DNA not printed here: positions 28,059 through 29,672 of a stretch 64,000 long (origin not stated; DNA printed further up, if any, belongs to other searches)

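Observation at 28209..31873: Class-I aminotransferase translationally coupled (GTGA) to a divergent, extended transketolase-family TPP enzyme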

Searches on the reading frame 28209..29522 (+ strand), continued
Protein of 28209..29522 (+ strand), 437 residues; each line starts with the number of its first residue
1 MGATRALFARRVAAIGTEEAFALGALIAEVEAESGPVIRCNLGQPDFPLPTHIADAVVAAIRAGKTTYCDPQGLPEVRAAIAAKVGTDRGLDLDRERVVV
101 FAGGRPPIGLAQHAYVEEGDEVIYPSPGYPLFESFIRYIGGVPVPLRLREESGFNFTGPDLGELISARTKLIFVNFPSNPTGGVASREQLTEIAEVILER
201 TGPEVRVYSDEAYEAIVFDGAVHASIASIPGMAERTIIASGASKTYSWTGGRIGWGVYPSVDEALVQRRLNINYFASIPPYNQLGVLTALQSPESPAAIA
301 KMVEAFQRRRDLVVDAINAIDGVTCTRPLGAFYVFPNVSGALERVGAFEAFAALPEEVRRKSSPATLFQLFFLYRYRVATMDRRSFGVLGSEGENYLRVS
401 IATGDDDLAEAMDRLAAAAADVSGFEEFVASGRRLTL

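Call 58: find_homologous_proteins(query=window:28209-29522:+)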
Query window:28209-29522:+ (437 aa): 5048 proteins with E <= 0.001 among 8000 candidates; the best 120 are listed.
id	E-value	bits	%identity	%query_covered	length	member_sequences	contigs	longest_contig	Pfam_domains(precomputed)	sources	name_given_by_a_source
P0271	6.5e-283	956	100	100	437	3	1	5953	PF00155.28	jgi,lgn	-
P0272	8.9e-252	854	88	100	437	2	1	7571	PF00155.28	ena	-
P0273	4.5e-243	825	85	100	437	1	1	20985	PF00155.28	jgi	jgi:aspartate aminotransferase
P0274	1.4e-239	814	84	100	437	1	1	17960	PF00155.28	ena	-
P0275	2.5e-239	813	84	100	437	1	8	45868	PF00155.28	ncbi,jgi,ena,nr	ncbi:MAG TPA: aminotransferase class I/II-fold pyridoxal phosphate-dependent enzyme [Acidimicrobiia 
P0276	3.6e-239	812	84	100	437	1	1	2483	PF00155.28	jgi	-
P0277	5.6e-239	812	84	100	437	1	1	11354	PF00155.28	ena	-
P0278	8.8e-239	811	84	100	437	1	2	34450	PF00155.28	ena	-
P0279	1.2e-238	810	84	99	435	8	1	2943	PF00155.28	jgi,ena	-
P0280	1.9e-238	810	84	100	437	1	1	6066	PF00155.28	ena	-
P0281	5.3e-238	808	82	100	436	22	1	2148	PF00155.28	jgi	jgi:aspartate/methionine/tyrosine aminotransferase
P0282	7.8e-238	808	83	100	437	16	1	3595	PF00155.28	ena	-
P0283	3.9e-237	805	83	99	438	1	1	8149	PF00155.28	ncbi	ncbi:MAG: aminotransferase class I/II-fold pyridoxal phosphate-dependent enzyme [Actinomycetota bact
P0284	2.1e-236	803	83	99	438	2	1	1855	PF00155.28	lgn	-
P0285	4.5e-236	802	83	99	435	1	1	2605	PF00155.28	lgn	-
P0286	2.0e-235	800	83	99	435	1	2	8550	PF00155.28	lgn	-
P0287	5.8e-235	798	82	99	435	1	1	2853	PF00155.28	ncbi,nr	ncbi:MAG TPA: aminotransferase class I/II-fold pyridoxal phosphate-dependent enzyme [Acidimicrobiia 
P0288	1.7e-234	797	83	100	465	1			PF00155.28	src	-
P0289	5.0e-234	795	82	99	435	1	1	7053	PF00155.28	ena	-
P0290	7.5e-234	795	82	99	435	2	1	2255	PF00155.28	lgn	-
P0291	1.8e-231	787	82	99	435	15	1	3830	PF00155.28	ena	-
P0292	2.6e-231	786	79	99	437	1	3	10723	PF00155.28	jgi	jgi:aspartate aminotransferase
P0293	7.2e-231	785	82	99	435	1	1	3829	PF00155.28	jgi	-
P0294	1.0e-230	784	82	99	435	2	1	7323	PF00155.28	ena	-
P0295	1.5e-230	784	80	100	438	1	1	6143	PF00155.28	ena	-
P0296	2.4e-230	783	80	100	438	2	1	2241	PF00155.28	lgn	-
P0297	4.0e-230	782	81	99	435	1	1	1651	PF00155.28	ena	-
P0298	6.1e-230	782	80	99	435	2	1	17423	PF00155.28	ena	-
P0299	1.2e-229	781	81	99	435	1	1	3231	PF00155.28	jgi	jgi:aspartate/methionine/tyrosine aminotransferase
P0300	8.9e-229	778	79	100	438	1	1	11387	PF00155.28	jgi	jgi:aspartate/methionine/tyrosine aminotransferase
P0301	1.2e-228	778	79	100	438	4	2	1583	PF00155.28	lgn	-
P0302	3.9e-228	776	79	100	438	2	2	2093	PF00155.28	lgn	-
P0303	4.9e-228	776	80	99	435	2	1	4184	PF00155.28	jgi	jgi:aspartate/methionine/tyrosine aminotransferase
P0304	8.3e-228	775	80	100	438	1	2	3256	PF00155.28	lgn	-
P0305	2.2e-227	773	81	99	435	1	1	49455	PF00155.28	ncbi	-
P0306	6.0e-227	772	79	99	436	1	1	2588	PF00155.28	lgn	-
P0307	2.9e-226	770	79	99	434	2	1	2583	PF00155.28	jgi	jgi:aspartate aminotransferase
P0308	5.6e-226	769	78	100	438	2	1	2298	PF00155.28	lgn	-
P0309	1.3e-225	767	79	99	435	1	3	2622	PF00155.28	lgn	-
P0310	6.8e-225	765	79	99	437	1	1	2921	PF00155.28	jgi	jgi:aspartate/methionine/tyrosine aminotransferase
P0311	1.9e-224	764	78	99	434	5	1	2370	PF00155.28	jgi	jgi:aspartate/methionine/tyrosine aminotransferase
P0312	5.4e-224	762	77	100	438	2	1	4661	PF00155.28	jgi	jgi:aspartate aminotransferase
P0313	3.3e-221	753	77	99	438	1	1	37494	PF00155.28,PF01041.24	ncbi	-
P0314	1.8e-220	751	78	99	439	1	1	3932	PF00155.28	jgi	jgi:aspartate/methionine/tyrosine aminotransferase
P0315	2.2e-217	740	78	99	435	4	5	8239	PF00155.28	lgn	-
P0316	3.2e-215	733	75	100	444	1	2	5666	PF00155.28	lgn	-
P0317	5.7e-213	726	76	99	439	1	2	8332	PF00155.28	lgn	-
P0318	4.4e-211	720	74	99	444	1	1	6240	PF00155.28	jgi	jgi:aspartate aminotransferase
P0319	1.0e-206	705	73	99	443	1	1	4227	PF00155.28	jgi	jgi:aspartate/methionine/tyrosine aminotransferase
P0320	1.9e-206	704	73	99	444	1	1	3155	PF00155.28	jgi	-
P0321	4.2e-206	703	73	100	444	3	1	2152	PF00155.28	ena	-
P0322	8.6e-206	702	73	99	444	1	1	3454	PF00155.28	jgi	jgi:aspartate/methionine/tyrosine aminotransferase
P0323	1.1e-204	699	73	99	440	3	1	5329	PF00155.28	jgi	-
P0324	1.2e-204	698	71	100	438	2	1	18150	PF00155.28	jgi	-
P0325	4.1e-203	693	72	99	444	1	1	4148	PF00155.28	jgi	jgi:aspartate/methionine/tyrosine aminotransferase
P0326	1.3e-201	688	70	99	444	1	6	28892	PF00155.28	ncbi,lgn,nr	ncbi:MAG: aminotransferase class I/II-fold pyridoxal phosphate-dependent enzyme [Actinobacteria bact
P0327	4.3e-201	687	71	99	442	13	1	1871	PF00155.28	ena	-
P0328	2.4e-200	684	70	99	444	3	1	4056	PF00155.28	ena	-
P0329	9.6e-200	682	70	100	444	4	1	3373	PF00155.28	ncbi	-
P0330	1.1e-199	682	70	99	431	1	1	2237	PF00155.28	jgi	jgi:aspartate/methionine/tyrosine aminotransferase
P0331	1.3e-199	682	71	99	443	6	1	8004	PF00155.28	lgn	-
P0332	3.8e-199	680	70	99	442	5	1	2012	PF00155.28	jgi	jgi:aspartate/methionine/tyrosine aminotransferase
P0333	5.9e-199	680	68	100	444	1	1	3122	PF00155.28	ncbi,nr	ncbi:MAG: aminotransferase class I/II-fold pyridoxal phosphate-dependent enzyme [Acidimicrobiia bact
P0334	1.5e-198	678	86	81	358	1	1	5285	PF00155.28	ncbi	ncbi:MAG TPA: aminotransferase class I/II-fold pyridoxal phosphate-dependent enzyme, partial [Acidim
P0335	1.8e-198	678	70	99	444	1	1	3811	PF00155.28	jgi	jgi:aspartate/methionine/tyrosine aminotransferase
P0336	3.0e-198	677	68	99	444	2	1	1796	PF00155.28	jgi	-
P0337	3.7e-198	677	70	99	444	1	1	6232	PF00155.28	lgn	-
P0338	1.2e-197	675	69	99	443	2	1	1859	PF00155.28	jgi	jgi:aspartate/methionine/tyrosine aminotransferase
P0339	3.3e-197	674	67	100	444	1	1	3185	PF00155.28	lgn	-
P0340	7.2e-197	673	69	99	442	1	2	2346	PF00155.28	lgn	-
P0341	8.8e-197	673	70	99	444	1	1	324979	PF00155.28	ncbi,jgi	-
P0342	1.4e-196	672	69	99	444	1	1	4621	PF00155.28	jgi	-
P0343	1.4e-196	672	69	99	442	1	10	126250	PF00155.28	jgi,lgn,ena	jgi:aspartate/methionine/tyrosine aminotransferase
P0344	2.9e-196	671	69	99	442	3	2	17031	PF00155.28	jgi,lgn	-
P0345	3.9e-196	670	70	99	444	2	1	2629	PF00155.28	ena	-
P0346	3.9e-196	670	69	99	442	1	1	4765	PF00155.28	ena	-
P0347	4.2e-196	670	69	99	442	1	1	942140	PF00155.28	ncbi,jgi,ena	jgi:aspartate/methionine/tyrosine aminotransferase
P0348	1.2e-195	669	70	99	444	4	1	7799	PF00155.28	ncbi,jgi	jgi:aspartate/methionine/tyrosine aminotransferase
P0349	1.3e-195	669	69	100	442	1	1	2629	PF00155.28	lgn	-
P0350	3.0e-195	668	69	99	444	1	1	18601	PF00155.28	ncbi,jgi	jgi:aspartate/methionine/tyrosine aminotransferase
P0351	3.2e-195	667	69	99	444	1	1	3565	PF00155.28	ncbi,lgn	-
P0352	3.5e-195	667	69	99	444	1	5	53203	PF00155.28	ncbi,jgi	jgi:aspartate/methionine/tyrosine aminotransferase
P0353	5.0e-195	667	68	100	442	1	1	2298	PF00155.28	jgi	-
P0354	6.1e-195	666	68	99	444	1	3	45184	PF00155.28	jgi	-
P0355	6.9e-195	666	69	99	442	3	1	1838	PF00155.28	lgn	-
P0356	2.3e-194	665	70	99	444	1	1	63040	PF00155.28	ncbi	ncbi:MAG: pyridoxal phosphate-dependent aminotransferase [Gemmatimonadota bacterium]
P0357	3.2e-194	664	70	99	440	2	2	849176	PF00155.28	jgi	jgi:aspartate/methionine/tyrosine aminotransferase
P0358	8.0e-194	663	69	99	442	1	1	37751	PF00155.28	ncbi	-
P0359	9.9e-194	662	69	100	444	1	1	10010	PF00155.28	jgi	-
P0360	1.0e-193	662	69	99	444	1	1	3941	PF00155.28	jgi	jgi:aspartate/methionine/tyrosine aminotransferase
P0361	1.8e-193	662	69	100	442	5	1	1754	PF00155.28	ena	-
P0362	3.3e-193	661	68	100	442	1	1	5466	PF00155.28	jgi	jgi:aspartate/methionine/tyrosine aminotransferase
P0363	6.6e-193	660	70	99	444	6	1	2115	PF00155.28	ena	-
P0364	1.3e-192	659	69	99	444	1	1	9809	PF00155.28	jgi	-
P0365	1.5e-192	659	68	99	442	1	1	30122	PF00155.28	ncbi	-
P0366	3.1e-192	658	69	100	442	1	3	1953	PF00155.28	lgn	-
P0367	3.4e-192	657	68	99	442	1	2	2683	PF00155.28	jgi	-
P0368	4.6e-192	657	68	99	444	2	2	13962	PF00155.28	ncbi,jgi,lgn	ncbi:MAG: aminotransferase class I/II-fold pyridoxal phosphate-dependent enzyme [Gemmatimonadota bac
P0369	4.7e-192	657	68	99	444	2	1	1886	PF00155.28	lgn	-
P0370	4.7e-192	657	68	99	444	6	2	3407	PF00155.28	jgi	-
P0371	4.9e-192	657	68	99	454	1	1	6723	PF00155.28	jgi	jgi:aspartate/methionine/tyrosine aminotransferase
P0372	4.9e-192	657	69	99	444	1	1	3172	PF00155.28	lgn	-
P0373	5.6e-192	657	68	99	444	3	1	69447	PF00155.28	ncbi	-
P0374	7.8e-192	656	68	99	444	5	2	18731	PF00155.28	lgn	-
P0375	1.5e-191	655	68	100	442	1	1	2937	PF00155.28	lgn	-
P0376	1.8e-191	655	68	99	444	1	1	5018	PF00155.28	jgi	jgi:aspartate/methionine/tyrosine aminotransferase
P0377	3.1e-191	654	68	99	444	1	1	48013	PF00155.28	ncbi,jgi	-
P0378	3.2e-191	654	68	99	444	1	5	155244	PF00155.28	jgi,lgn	-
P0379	5.5e-191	653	68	99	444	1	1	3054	PF00155.28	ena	-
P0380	6.4e-191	653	68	99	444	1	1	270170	PF00155.28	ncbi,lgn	-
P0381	7.1e-191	653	68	99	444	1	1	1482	PF00155.28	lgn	-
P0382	7.2e-191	653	68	99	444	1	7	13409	PF00155.28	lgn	-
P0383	7.4e-191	653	68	99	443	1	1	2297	PF00155.28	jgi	jgi:aspartate/methionine/tyrosine aminotransferase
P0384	9.2e-191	653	68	99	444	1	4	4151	PF00155.28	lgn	-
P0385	1.1e-190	653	68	99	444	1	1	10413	PF00155.28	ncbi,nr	ncbi:MAG TPA: aminotransferase class I/II-fold pyridoxal phosphate-dependent enzyme [Longimicrobiale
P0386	1.2e-190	652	68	99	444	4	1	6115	PF00155.28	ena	-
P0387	1.3e-190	652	68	99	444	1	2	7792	PF00155.28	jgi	jgi:aspartate aminotransferase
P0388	1.6e-190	652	68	97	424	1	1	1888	PF00155.28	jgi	-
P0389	1.6e-190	652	69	99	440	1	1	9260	PF00155.28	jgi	-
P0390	2.0e-190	652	69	99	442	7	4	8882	PF00155.28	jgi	jgi:aspartate aminotransferase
